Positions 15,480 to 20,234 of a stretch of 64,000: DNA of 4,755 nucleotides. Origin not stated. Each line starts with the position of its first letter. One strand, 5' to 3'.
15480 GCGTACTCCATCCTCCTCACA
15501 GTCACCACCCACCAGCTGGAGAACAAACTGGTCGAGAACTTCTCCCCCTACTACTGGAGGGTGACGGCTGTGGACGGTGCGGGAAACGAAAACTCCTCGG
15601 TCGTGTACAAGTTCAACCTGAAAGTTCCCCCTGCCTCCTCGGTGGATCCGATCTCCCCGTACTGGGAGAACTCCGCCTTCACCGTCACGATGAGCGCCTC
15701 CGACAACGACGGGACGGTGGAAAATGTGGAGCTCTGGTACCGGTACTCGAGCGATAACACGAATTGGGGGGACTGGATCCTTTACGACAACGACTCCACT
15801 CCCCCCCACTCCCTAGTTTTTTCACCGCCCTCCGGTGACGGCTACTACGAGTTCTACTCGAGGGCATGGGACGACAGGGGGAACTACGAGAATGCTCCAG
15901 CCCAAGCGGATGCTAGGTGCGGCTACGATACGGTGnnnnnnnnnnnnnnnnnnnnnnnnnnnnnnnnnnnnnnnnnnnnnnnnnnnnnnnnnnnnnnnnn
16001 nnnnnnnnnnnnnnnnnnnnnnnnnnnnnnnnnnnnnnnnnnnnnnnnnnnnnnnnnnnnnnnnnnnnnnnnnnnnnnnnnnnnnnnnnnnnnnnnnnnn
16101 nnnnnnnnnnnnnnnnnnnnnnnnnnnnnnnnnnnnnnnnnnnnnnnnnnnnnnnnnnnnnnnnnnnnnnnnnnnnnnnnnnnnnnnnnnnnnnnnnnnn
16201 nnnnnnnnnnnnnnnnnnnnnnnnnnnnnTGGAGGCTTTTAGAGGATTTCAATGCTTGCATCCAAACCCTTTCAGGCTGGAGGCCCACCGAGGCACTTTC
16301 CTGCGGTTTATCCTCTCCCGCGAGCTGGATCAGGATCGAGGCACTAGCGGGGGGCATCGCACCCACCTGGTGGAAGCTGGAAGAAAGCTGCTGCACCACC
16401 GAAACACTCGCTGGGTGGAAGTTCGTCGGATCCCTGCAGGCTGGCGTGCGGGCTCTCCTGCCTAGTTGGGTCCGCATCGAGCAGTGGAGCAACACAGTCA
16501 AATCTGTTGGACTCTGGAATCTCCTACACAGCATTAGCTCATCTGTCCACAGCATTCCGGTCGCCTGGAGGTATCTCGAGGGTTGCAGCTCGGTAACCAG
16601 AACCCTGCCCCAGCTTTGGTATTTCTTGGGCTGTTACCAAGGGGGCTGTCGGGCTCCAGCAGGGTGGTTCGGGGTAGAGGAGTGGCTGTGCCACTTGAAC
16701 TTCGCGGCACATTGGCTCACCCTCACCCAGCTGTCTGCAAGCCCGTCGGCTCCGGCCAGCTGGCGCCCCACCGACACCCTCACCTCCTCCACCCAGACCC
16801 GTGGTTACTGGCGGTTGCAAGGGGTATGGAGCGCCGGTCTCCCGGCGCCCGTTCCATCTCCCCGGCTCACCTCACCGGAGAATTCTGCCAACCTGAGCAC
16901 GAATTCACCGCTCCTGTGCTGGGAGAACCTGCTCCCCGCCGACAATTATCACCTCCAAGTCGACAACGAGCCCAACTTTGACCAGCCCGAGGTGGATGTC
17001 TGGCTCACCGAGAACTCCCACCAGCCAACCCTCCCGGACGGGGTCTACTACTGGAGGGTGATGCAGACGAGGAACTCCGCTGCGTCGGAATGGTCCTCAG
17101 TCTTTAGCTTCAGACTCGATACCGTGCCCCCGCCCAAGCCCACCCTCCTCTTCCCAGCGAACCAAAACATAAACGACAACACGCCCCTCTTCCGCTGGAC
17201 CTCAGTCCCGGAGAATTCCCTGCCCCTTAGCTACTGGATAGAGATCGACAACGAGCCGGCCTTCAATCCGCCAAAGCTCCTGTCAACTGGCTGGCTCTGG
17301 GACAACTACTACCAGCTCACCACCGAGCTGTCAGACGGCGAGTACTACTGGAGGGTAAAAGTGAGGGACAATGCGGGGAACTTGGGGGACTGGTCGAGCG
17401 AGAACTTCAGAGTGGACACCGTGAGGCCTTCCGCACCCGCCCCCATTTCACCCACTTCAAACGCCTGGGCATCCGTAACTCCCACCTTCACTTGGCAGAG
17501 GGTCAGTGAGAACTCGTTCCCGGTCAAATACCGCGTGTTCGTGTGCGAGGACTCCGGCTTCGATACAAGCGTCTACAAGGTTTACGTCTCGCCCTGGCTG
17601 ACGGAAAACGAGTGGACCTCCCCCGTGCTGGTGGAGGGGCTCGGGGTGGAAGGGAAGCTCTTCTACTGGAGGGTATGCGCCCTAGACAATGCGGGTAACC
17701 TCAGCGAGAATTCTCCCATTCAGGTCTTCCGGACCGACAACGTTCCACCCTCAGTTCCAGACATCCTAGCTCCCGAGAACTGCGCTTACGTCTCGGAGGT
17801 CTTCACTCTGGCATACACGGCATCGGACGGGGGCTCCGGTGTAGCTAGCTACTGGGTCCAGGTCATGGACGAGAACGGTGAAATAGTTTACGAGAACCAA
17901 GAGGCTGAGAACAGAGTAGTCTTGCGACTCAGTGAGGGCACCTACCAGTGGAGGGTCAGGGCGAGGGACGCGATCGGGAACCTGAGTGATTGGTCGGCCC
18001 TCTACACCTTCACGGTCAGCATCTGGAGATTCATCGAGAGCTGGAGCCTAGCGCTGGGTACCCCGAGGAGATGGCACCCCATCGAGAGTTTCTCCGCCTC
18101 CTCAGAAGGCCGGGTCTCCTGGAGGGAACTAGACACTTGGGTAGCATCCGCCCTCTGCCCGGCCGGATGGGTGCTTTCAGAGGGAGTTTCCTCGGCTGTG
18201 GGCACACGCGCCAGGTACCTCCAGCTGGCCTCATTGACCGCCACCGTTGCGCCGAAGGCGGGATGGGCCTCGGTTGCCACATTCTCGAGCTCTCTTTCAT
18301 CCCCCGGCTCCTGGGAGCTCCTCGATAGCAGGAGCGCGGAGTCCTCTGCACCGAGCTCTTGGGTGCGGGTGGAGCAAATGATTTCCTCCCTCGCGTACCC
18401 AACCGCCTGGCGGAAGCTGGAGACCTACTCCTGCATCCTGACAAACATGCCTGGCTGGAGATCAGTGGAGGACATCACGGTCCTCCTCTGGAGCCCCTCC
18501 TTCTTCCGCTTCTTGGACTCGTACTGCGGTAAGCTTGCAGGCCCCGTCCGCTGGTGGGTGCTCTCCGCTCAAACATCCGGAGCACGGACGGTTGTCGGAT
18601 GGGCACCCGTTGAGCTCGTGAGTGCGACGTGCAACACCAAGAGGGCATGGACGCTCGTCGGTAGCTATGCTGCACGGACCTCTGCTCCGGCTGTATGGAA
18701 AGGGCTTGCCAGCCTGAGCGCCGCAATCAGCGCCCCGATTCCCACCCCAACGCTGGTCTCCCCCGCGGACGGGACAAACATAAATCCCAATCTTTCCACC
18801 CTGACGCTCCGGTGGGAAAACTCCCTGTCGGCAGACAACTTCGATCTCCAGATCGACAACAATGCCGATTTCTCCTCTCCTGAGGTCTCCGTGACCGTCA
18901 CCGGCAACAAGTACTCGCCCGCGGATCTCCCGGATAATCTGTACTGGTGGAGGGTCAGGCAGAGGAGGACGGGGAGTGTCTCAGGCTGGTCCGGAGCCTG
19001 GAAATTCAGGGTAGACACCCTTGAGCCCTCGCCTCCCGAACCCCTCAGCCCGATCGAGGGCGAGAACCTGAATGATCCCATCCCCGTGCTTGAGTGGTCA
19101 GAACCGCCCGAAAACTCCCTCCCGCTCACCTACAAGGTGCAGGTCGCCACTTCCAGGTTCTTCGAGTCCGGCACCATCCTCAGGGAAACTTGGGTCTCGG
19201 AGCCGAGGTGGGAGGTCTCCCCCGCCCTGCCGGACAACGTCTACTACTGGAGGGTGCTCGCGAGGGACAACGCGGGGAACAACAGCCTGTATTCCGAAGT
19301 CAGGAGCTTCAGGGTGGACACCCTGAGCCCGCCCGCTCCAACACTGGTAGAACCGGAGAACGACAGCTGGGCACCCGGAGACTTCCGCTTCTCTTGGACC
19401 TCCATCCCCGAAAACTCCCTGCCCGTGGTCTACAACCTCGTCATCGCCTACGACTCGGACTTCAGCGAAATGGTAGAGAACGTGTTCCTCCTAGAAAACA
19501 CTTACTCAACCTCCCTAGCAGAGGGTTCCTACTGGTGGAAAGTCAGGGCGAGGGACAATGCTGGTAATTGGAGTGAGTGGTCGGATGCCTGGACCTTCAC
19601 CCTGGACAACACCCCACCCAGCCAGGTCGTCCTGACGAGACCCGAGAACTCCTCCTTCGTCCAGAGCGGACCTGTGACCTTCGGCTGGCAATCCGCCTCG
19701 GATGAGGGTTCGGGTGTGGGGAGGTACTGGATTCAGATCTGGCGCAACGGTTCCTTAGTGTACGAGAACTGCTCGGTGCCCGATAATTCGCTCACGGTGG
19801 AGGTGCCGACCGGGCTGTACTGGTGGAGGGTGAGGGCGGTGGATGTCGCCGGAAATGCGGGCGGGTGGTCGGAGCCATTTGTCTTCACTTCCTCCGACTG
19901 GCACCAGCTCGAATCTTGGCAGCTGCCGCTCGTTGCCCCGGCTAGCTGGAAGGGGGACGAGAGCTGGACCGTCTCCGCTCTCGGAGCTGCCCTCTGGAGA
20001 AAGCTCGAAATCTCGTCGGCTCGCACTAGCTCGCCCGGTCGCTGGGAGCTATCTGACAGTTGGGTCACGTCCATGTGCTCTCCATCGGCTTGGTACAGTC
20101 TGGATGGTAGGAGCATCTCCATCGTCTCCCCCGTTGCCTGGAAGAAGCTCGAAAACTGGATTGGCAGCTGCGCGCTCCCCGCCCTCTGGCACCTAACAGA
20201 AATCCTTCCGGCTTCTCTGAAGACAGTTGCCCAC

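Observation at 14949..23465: Giant 2838-aa supermodular surface protein: 4 x (FN3-like array + Trp-periodic block) + TM + long basic tail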

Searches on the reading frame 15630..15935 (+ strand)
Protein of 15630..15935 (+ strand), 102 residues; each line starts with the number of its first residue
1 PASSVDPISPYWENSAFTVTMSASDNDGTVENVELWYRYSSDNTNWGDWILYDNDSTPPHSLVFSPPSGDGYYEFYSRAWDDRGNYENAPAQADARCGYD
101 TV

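Call 78: search_protein_families(library=pfam, proteins=[window:15630-15935:+], max_evalue=0.01)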
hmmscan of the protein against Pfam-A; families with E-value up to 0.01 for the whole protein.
window:15630-15935:+ (102 aa): 1 family
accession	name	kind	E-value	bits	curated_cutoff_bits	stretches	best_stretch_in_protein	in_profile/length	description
PF17957.7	Big_7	-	0.00095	20.2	24.1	1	13-71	16-64/70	Bacterial Ig domain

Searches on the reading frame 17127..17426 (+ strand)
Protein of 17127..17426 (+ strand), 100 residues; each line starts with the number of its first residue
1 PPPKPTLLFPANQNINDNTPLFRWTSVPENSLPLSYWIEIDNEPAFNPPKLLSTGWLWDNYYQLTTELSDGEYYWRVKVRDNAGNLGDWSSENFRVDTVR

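Call 78: search_protein_families(library=pfam, proteins=[window:17127-17426:+], max_evalue=0.01)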
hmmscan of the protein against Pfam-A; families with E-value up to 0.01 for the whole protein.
window:17127-17426:+ (100 aa): 3 families
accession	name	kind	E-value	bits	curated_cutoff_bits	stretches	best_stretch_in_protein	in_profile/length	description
PF19077.6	Big_13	-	4e-08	34.1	27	1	12-98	21-102/102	Bacterial Ig-like domain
PF25788.1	Ig_Rha78A_N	-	0.00023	21.8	27.4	1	65-92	69-96/105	Rha78A-like, N-terminal immunoglobulin domain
PF24421.1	Ig_J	-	0.0099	16.4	29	0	35-97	42-102/104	Tip attachment protein J, Ig-like domain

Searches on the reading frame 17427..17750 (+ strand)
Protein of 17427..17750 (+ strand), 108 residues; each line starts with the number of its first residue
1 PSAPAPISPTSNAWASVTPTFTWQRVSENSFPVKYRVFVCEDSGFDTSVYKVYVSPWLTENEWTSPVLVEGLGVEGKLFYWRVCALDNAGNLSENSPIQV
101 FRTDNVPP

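Call 78: search_protein_families(library=pfam, proteins=[window:17427-17750:+], max_evalue=0.01)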
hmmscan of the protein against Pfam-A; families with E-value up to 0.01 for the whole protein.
window:17427-17750:+ (108 aa): 1 family
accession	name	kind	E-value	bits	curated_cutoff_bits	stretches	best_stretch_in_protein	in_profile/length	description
PF25788.1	Ig_Rha78A_N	-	0.0012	19.5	27.4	1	17-103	18-101/105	Rha78A-like, N-terminal immunoglobulin domain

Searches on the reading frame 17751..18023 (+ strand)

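Call 78: search_protein_families(library=pfam, proteins=[window:17751-18023:+], max_evalue=0.01)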
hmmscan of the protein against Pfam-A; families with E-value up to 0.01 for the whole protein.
window:17751-18023:+ (91 aa): 2 families
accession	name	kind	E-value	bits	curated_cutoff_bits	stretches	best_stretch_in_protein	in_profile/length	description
PF19077.6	Big_13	-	0.0005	20.9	27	1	31-89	36-100/102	Bacterial Ig-like domain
PF25788.1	Ig_Rha78A_N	-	0.00098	19.8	27.4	1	61-89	73-101/105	Rha78A-like, N-terminal immunoglobulin domain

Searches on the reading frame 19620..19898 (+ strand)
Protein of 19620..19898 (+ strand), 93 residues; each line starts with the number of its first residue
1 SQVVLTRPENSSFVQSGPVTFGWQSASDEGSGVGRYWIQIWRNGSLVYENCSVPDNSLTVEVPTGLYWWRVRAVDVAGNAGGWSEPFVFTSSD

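Call 78: search_protein_families(library=pfam, proteins=[window:19620-19898:+], max_evalue=0.01)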
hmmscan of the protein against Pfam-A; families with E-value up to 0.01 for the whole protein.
window:19620-19898:+ (93 aa): 1 family
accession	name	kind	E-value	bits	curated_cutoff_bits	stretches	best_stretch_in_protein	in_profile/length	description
PF25788.1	Ig_Rha78A_N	-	0.0017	19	27.4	1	18-90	19-100/105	Rha78A-like, N-terminal immunoglobulin domain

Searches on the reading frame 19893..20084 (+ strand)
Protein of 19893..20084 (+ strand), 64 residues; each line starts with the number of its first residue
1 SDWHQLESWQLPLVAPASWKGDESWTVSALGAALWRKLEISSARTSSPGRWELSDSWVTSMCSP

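Call 36: search_protein_representatives(alignment_id=A1)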
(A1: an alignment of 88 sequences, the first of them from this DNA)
Query: 88 sequences, 64 profile positions. Proteins with E-value up to 0.001 (for the whole library): 207; up to 1e-10: 131; up to 1e-30: 72. The best 150 are listed.
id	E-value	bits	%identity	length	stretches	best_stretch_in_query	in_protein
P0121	0.0e+00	1051.8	-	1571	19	1-64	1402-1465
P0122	3.6e-293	961.9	-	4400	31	1-63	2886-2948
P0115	8.9e-275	902.9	-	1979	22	2-64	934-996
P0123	1.8e-252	831.5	-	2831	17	1-64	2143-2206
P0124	9.5e-207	685.0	-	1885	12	1-64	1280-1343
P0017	1.3e-199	662.2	-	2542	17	3-63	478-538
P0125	8.8e-195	646.7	-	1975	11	1-64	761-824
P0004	3.1e-180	600.1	-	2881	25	1-60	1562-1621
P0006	8.0e-175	582.8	-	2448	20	1-63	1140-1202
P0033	1.5e-165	553.1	-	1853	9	1-64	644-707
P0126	2.1e-157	527.0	-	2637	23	2-63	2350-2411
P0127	2.4e-156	523.6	-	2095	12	2-64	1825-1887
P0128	4.3e-155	519.6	-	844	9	2-64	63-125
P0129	5.9e-154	515.9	-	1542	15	1-63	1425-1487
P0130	6.5e-130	438.9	-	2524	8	1-63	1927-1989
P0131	5.3e-124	420.0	-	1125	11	2-64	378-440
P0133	6.9e-105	358.8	-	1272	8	2-64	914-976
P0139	1.1e-90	313.2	-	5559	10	2-63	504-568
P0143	9.5e-73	255.8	-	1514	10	2-64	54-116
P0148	3.6e-64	228.3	-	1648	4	2-63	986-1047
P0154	3.2e-52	190.1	-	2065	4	1-63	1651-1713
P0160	2.5e-44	164.8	-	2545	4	1-63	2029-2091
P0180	1.0e-29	118.0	-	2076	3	1-61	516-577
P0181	3.5e-27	109.9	-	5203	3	1-64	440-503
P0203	2.3e-17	78.4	-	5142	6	1-62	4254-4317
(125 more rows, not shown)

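Call 38: list_cluster_members(proteins=[P0121, P0122, P0123, P0125, P0127, P0130, P0139, P0148, P0181, P0203])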
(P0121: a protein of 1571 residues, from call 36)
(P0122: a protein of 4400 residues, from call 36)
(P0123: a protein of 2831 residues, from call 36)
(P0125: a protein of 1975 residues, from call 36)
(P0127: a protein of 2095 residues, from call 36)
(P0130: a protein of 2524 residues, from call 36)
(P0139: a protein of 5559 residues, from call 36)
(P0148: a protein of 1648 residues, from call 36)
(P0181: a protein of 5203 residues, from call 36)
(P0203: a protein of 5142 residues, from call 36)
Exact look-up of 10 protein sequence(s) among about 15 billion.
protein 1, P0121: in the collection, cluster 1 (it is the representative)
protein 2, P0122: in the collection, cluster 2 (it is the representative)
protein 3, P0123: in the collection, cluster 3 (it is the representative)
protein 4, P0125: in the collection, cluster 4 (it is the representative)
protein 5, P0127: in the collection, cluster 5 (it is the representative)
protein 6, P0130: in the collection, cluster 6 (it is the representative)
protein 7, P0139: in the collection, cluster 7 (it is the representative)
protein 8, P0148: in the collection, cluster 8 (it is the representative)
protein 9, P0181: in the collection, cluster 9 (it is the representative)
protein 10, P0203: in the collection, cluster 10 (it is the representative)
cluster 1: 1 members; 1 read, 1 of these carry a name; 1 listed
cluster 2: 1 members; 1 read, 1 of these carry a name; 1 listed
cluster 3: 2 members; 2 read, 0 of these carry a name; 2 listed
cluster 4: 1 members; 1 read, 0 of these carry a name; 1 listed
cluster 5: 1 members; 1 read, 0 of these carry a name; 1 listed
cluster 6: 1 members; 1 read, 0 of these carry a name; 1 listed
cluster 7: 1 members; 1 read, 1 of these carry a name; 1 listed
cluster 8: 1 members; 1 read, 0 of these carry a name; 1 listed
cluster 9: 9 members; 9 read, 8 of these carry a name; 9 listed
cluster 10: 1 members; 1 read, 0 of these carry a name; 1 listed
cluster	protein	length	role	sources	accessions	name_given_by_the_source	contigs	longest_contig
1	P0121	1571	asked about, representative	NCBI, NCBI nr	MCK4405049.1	MAG: hypothetical protein KAV43_00900, partial [Hadesarchaea archaeon] | hypothetical protein [Hadesarchaea archaeon]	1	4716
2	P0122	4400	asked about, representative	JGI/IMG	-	PGF-pre-PGF domain-containing protein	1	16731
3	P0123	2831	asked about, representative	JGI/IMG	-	-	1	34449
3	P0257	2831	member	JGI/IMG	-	-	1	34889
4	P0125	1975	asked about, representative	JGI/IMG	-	-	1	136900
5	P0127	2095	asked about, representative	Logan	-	-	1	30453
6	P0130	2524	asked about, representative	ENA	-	-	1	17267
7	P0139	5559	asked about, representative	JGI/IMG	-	hypothetical protein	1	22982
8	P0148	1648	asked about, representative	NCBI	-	-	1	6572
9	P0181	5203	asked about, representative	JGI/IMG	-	predicted phage tail protein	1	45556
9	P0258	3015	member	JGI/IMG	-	hypothetical protein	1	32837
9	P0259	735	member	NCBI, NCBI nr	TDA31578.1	MAG: hypothetical protein DSO04_03750 [Hadesarchaea archaeon]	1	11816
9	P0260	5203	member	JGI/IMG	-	hypothetical protein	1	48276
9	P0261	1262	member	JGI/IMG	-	hypothetical protein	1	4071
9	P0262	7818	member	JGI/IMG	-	PGF-pre-PGF domain-containing protein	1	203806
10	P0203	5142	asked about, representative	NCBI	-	-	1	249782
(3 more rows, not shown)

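Call 44: search_solved_structures(query=A1, max_evalue=10)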
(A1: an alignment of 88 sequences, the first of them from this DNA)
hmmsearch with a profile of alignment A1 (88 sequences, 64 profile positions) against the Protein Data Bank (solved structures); distinct sequences matched with E-value up to 10: 1.
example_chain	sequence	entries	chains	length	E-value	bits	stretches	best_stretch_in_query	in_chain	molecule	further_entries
1aif_H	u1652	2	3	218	0.2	14.5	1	25-50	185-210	ANTI-IDIOTYPIC FAB 409.5.3 (IGG2A) FAB (HEAVY CHAIN) | ANTI-IDIOTYPIC FAB 409.5.3 (IGG2A)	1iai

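Call 68: find_homologous_proteins(query=A1, max_evalue=0.00001)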
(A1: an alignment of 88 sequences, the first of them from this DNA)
Query A1 (88 sequences): 89 candidates shared short words with the query, none scored E <= 0.00001.

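Call 76: list_cluster_members(proteins=[P0124, P0126, P0128, P0129, P0131, P0133, P0143, P0154, P0160, P0180])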
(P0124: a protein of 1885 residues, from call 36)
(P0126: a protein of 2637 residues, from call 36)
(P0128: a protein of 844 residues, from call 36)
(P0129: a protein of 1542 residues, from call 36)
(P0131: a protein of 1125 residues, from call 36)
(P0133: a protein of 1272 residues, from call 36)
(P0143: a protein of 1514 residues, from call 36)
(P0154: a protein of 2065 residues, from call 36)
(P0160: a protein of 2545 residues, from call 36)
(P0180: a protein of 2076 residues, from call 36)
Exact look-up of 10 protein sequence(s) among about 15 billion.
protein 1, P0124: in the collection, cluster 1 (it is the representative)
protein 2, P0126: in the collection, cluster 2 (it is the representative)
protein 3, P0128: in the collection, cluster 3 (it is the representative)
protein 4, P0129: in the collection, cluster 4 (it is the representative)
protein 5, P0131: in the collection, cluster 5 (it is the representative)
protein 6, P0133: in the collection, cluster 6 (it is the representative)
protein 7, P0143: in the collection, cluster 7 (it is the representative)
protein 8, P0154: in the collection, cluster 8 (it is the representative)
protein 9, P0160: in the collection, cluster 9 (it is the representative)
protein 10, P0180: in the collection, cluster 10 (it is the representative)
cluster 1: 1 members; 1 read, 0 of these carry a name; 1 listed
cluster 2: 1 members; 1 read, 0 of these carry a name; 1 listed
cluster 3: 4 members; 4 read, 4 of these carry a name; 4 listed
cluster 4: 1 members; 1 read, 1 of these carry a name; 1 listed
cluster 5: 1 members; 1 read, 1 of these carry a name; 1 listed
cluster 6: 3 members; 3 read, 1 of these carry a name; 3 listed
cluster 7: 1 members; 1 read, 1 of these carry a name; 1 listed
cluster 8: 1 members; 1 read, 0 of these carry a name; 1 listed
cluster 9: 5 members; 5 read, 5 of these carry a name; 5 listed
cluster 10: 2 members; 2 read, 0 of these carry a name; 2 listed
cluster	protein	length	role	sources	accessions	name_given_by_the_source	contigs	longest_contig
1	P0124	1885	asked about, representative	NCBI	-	-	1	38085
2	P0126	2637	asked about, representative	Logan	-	-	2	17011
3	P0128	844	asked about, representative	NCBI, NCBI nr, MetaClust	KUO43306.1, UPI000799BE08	MAG: hypothetical protein APU95_03365 [Hadesarchaea archaeon YNP_N21] | status=active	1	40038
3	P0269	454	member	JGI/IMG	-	PGF-pre-PGF domain-containing protein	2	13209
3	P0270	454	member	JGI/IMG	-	PGF-pre-PGF domain-containing protein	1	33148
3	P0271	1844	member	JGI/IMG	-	PGF-pre-PGF domain-containing protein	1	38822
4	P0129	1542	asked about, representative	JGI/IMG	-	PGF-pre-PGF domain-containing protein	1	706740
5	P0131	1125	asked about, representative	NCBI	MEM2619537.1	MAG: hypothetical protein QW356_08710, partial [Candidatus Hadarchaeales archaeon]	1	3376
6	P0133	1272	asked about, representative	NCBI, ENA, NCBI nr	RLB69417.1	MAG: hypothetical protein DRH04_05245 [Deltaproteobacteria bacterium]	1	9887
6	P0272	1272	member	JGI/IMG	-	-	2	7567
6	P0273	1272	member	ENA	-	-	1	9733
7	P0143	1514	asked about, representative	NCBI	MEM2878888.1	MAG: PGF-pre-PGF domain-containing protein [Candidatus Hadarchaeales archaeon]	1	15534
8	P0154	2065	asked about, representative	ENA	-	-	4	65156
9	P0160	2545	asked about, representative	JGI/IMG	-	hypothetical protein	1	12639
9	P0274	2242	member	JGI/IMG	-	hypothetical protein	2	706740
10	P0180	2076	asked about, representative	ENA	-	-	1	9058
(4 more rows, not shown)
